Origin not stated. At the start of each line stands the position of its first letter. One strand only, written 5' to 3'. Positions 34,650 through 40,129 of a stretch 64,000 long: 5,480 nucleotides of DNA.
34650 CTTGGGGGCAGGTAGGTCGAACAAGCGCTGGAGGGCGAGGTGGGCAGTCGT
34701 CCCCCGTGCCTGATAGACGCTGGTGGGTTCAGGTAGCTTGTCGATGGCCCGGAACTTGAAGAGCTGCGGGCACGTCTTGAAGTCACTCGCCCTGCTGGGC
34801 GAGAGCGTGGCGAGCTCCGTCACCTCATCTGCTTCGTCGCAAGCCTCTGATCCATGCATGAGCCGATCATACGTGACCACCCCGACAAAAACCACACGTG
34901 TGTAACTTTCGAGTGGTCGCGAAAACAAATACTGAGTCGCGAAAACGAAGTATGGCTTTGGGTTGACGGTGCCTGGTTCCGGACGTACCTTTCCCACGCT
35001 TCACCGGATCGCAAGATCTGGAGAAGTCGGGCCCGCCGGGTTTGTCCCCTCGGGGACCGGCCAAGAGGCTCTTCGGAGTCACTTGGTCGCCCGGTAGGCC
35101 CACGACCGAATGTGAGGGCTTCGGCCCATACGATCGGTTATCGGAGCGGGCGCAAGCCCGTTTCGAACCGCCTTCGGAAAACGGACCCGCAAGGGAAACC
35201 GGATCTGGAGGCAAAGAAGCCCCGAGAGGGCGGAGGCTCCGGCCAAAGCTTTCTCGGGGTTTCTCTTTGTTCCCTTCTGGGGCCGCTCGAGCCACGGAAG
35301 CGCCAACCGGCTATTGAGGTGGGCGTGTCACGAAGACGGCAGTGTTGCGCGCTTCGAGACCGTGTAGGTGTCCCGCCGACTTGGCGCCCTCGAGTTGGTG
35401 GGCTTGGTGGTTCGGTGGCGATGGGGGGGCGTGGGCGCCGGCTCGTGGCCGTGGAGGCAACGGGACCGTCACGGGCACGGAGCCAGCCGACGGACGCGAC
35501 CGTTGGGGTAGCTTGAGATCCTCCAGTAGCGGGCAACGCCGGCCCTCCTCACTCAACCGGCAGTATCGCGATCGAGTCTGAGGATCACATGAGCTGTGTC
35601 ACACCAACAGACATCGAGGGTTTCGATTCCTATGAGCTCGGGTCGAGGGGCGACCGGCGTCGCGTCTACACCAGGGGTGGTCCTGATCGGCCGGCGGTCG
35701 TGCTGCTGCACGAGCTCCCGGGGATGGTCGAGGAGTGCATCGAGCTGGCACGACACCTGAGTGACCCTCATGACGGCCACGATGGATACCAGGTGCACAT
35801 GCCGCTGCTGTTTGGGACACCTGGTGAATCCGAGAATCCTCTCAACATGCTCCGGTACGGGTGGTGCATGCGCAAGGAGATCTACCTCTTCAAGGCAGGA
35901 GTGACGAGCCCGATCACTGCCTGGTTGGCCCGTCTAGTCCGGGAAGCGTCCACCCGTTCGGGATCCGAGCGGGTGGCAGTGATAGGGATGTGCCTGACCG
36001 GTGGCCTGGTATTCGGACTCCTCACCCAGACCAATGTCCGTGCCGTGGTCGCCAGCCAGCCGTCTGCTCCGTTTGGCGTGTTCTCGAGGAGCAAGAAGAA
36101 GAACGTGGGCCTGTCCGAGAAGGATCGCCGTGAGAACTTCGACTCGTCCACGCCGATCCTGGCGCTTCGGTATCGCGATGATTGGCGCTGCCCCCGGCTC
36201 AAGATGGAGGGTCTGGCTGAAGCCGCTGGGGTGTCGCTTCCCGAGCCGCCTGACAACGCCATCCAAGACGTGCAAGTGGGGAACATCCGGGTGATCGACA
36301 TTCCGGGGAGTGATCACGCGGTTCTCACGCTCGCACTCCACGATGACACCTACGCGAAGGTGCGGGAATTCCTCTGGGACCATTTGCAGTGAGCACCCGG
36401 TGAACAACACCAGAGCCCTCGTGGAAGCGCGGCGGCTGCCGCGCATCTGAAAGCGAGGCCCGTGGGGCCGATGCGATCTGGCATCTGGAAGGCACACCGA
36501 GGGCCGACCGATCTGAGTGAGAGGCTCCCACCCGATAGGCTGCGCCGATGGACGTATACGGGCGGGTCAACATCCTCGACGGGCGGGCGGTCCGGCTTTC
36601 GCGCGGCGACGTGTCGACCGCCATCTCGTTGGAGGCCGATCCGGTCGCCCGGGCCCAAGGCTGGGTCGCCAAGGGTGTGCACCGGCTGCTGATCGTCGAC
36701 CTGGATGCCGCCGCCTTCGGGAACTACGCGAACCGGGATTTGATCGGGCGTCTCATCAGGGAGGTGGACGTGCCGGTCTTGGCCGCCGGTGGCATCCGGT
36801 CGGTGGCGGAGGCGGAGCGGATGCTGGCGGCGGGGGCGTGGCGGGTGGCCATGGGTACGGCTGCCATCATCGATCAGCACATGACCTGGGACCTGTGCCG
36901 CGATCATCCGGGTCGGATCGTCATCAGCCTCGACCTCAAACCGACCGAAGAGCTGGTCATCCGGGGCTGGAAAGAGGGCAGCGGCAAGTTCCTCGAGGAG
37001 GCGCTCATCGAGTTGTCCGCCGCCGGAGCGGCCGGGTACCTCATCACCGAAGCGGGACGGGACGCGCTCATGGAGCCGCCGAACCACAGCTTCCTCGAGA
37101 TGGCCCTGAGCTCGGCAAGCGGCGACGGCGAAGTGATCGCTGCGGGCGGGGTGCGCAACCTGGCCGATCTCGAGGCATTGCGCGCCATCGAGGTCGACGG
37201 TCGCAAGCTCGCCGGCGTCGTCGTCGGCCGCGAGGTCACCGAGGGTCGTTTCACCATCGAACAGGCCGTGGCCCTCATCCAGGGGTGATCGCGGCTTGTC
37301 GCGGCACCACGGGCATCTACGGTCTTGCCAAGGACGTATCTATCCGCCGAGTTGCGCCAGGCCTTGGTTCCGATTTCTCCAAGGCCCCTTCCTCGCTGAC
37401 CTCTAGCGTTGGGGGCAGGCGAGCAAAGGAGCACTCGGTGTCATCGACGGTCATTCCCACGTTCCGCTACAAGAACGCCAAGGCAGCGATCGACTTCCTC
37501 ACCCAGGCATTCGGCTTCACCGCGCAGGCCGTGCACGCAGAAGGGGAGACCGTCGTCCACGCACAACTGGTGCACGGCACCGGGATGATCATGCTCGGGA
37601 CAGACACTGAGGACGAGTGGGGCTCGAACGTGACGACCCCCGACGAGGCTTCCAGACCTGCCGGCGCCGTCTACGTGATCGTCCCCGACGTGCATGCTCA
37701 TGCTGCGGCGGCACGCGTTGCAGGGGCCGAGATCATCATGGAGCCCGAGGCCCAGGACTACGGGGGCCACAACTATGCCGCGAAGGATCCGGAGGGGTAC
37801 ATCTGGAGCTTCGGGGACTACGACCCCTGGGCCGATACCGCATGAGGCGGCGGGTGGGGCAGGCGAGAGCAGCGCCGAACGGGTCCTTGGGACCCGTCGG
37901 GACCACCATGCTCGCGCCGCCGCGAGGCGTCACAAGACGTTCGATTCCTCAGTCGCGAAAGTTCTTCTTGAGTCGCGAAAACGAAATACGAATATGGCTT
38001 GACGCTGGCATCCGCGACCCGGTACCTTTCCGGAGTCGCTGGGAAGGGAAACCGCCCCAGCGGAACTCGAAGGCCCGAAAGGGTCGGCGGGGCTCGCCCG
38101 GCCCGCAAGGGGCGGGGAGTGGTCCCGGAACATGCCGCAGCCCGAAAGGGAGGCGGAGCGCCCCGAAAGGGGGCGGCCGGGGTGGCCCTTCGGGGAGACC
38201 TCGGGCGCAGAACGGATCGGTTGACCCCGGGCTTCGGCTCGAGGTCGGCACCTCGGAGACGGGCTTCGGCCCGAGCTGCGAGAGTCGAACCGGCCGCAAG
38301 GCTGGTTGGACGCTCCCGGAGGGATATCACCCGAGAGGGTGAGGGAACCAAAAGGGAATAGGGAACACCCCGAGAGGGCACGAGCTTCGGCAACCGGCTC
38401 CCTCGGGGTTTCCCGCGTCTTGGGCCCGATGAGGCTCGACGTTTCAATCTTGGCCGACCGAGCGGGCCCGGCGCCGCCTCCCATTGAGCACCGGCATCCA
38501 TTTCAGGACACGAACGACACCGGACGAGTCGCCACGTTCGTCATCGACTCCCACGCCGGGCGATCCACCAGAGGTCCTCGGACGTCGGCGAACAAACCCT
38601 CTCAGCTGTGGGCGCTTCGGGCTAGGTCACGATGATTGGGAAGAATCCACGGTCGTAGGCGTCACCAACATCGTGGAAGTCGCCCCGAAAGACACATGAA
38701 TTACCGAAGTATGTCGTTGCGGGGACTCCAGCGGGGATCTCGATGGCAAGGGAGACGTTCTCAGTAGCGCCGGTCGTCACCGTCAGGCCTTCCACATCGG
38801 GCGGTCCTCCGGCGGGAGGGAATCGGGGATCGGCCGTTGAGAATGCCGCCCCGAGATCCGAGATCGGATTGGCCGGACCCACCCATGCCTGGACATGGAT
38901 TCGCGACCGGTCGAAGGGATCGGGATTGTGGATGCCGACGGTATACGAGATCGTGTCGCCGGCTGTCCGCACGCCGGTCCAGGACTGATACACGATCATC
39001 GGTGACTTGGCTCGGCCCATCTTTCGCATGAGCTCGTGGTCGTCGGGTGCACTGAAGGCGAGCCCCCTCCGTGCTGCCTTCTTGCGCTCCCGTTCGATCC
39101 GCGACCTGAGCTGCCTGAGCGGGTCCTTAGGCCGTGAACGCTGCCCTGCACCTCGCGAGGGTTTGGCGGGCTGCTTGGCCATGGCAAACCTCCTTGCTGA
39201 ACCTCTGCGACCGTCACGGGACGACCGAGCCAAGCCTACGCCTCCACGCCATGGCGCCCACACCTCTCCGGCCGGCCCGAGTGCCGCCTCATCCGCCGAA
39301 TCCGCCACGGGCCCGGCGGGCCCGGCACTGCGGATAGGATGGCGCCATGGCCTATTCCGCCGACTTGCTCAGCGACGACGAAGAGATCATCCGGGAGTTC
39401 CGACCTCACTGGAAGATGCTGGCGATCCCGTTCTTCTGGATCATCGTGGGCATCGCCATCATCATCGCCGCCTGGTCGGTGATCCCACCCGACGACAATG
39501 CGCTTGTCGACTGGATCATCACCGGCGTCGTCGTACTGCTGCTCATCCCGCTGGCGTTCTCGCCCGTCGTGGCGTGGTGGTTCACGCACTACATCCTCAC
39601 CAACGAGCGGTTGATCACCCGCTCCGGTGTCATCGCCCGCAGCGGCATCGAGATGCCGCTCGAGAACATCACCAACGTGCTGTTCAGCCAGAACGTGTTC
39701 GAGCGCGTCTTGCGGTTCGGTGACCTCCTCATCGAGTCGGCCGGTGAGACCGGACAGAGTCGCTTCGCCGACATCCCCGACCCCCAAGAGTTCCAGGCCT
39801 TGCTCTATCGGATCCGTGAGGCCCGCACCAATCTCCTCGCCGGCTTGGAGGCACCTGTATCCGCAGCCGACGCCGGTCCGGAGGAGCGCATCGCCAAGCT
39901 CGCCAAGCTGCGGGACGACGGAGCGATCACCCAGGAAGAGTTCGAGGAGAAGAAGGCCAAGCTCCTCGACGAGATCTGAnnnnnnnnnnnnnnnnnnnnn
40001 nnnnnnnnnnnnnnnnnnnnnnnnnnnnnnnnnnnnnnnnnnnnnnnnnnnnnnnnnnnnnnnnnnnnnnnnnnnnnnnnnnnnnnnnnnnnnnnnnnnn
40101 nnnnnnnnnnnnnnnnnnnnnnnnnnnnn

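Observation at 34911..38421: Two paralogous stand-alone structured RNA loci bracket a three-gene cluster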

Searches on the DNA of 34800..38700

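Call 4: search_rna_families(source=window, start=34800, end=38700, threshold=evalue, max_evalue=10, show_alignments=3)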
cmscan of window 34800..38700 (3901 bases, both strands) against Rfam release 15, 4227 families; matches with E-value up to 10: 6.
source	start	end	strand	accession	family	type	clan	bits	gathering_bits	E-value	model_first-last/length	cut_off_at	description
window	35209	35268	+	RF00802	mir-207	Gene; miRNA;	-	21.4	88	1.3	1-78/78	no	mir-207 microRNA precursor family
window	38267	38411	+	RF00166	PrrB_RsmZ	Gene; sRNA;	CL00106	20.8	44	0.079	1-133/133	no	PrrB/RsmZ RNA family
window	38359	38415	-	RF03192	mir-6794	Gene; miRNA;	-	20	74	2.7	1-62/62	no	mir-6794 microRNA precursor family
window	37184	37240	+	RF01059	mir-598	Gene; miRNA;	-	17.2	69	7.3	1-80/80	no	mir-598 microRNA precursor family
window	38342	38386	-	RF00519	suhB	Gene; sRNA;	CL00108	15.6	41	9.8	1-77/77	no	Makes More Granules Regulator RNA (mmgR)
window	36849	36928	-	RF01131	sR47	Gene; snRNA; snoRNA; CD-box;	CL00132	13.6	40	8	1-55/55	no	Small nucleolar RNA sR47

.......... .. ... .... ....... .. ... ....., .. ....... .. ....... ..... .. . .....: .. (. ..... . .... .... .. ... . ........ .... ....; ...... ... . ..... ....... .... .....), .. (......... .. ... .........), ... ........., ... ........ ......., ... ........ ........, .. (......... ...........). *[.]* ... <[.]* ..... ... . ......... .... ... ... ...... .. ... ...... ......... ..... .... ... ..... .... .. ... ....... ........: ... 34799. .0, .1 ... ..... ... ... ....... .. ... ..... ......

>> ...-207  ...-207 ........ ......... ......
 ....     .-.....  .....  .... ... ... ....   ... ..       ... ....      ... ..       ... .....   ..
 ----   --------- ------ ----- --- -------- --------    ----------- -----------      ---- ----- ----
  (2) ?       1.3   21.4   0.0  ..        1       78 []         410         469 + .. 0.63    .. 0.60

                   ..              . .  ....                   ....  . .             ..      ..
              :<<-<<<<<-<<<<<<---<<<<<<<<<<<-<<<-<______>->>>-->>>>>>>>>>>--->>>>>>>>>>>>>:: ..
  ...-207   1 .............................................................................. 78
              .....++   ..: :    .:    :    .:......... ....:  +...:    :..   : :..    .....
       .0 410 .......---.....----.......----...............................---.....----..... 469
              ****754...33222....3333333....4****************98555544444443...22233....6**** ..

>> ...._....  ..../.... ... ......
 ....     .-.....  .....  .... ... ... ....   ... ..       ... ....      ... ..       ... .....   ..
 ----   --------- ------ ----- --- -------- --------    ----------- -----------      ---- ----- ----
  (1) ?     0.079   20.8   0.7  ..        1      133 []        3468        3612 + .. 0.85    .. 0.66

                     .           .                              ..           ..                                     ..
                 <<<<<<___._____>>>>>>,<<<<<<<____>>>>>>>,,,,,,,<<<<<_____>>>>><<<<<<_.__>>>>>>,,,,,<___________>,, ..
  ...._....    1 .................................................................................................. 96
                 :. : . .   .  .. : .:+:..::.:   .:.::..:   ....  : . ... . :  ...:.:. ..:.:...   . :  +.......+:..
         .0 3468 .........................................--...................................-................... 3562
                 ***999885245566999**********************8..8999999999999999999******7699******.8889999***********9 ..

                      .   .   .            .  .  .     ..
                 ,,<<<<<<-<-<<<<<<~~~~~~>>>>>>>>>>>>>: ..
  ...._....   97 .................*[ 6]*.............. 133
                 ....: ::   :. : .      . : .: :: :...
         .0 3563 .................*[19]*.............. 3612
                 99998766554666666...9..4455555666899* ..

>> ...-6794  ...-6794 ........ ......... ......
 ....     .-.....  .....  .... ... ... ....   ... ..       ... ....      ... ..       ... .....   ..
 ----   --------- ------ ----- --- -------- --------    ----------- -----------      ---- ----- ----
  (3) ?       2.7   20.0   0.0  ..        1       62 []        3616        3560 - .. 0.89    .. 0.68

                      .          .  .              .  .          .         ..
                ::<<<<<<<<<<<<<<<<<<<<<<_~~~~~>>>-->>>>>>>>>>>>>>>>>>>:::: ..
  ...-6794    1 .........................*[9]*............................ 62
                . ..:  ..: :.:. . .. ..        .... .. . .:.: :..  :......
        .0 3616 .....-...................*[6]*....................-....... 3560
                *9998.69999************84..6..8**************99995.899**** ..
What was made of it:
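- On 6S RNA (RF00013): None at E <= 10 in 34800-38700 (call 4).
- On CsrB/RsmZ sponge RNAs (clan CL00106): The only hit is PrrB_RsmZ at 38267-38411, 20.8 bits against a gathering score of 44, E = 0.079 (call 4).
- There is a weak PrrB/RsmZ-like hit over the B 3' region (20.8 bits, E = 0.08, call 4).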

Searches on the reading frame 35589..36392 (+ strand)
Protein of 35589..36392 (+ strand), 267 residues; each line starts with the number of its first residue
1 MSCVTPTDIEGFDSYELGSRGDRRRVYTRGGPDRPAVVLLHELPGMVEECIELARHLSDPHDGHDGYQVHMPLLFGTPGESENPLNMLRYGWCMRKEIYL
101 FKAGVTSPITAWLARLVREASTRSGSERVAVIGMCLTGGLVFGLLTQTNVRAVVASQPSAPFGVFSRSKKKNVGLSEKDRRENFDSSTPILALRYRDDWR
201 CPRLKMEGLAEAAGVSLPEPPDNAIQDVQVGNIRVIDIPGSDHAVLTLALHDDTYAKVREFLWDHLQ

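Call 15: search_protein_families(library=pfam, proteins=[window:35589-36392:+], max_evalue=0.001)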
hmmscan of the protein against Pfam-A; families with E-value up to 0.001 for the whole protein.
window:35589-36392:+ (267 aa): 2 families
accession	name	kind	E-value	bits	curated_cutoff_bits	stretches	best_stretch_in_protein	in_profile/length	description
PF01738.24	DLH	-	1.1e-05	25.5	21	1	27-203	6-159/217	Dienelactone hydrolase family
PF00561.26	Abhydrolase_1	-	4.9e-05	23.6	25.8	1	35-167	1-111/245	alpha/beta hydrolase fold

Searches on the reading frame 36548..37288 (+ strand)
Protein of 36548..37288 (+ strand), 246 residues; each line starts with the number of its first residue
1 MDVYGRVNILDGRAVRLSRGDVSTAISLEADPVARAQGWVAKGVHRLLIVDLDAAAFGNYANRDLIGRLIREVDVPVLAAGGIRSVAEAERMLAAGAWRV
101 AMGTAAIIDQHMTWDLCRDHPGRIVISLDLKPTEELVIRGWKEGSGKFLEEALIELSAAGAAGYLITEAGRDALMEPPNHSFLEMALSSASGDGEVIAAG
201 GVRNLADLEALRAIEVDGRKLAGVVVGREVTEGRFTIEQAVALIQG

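Call 15: search_protein_families(library=pfam, proteins=[window:36548-37288:+], max_evalue=0.001)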
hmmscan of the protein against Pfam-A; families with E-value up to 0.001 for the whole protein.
window:36548-37288:+ (246 aa): 2 families
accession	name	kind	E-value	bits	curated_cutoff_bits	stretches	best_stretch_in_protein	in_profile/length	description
PF00977.27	His_biosynth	-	6.6e-44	150.5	23.6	1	7-235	6-227/228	Histidine biosynthesis protein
PF03060.21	NMO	-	4.4e-06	26.8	28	1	64-108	183-227/331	Nitronate monooxygenase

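Call 16: find_encoding_contigs(protein=window:36548-37288:+, flank=3000, max_places=6)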
Protein window:36548-37288:+ (246 aa): 1 contig read that carries it; 1 place shown.
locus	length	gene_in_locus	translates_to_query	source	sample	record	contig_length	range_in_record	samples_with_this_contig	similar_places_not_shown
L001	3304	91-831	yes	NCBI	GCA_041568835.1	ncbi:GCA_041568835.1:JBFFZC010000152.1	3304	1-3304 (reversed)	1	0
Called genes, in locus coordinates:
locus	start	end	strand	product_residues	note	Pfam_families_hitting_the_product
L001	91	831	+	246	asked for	PF00977:His_biosynth, PF03060:NMO (weak)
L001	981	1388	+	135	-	PF00903:Glyoxalase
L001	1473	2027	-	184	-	-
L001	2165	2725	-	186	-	-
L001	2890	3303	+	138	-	?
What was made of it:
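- L001 carries a called 184-aa gene at 1473-2027 with no Pfam hit (call 16).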

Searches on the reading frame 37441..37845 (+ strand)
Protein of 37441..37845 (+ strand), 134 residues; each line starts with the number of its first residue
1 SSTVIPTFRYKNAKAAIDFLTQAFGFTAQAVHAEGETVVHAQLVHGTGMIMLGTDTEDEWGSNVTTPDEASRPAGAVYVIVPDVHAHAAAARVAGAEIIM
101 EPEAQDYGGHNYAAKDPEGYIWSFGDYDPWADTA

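Call 15: search_protein_families(library=pfam, proteins=[window:37441-37845:+], max_evalue=0.001)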
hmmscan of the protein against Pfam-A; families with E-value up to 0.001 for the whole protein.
window:37441-37845:+ (134 aa): 1 family
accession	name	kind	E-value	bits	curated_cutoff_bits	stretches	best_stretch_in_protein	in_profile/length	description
PF00903.31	Glyoxalase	-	2.9e-10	41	20.6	1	9-124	8-121/121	Glyoxalase/Bleomycin resistance protein/Dioxygenase superfamily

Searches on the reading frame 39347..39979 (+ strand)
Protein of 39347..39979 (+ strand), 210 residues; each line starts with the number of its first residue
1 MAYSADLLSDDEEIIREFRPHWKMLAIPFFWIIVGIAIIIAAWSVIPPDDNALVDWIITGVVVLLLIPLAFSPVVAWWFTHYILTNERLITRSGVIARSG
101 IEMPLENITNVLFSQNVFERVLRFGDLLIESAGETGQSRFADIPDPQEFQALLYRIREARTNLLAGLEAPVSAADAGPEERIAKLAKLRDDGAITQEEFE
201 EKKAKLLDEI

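Call 15: search_protein_families(library=pfam, proteins=[window:39347-39979:+], max_evalue=0.001)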
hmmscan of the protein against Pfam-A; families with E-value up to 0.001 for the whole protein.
window:39347-39979:+ (210 aa): 4 families
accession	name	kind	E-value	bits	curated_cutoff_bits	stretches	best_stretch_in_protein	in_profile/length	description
PF03703.20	bPH_2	-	1e-18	67.8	22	1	77-152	1-77/78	Bacterial PH domain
PF09851.14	SHOCT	-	7.9e-10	38.6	27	1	180-207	1-28/28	Short C-terminal domain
PF05120.17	GvpG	-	0.0004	20.9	30.6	0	180-210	35-65/67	Gas vesicle protein G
PF09973.14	DUF2208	-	0.00056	20.1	24.3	0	6-57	71-122/231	Predicted membrane protein (DUF2208)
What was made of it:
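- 39347..39979 (+): Downstream flank gene that marks the syntenic site: a bPH_2 + SHOCT protein. Pfam (call 15).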

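Call 56: search_protein_families(library=ncbifam, proteins=[window:39347-39979:+], max_evalue=0.01)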
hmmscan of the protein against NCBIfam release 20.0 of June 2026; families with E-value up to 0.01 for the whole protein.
window:39347-39979:+ (210 aa): 1 family
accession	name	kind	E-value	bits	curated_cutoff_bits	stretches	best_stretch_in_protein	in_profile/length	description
NF040894.1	puhB_PGC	equivalog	8e-06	25.8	110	1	8-114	16-131/176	photosynthetic complex putative assembly protein PuhB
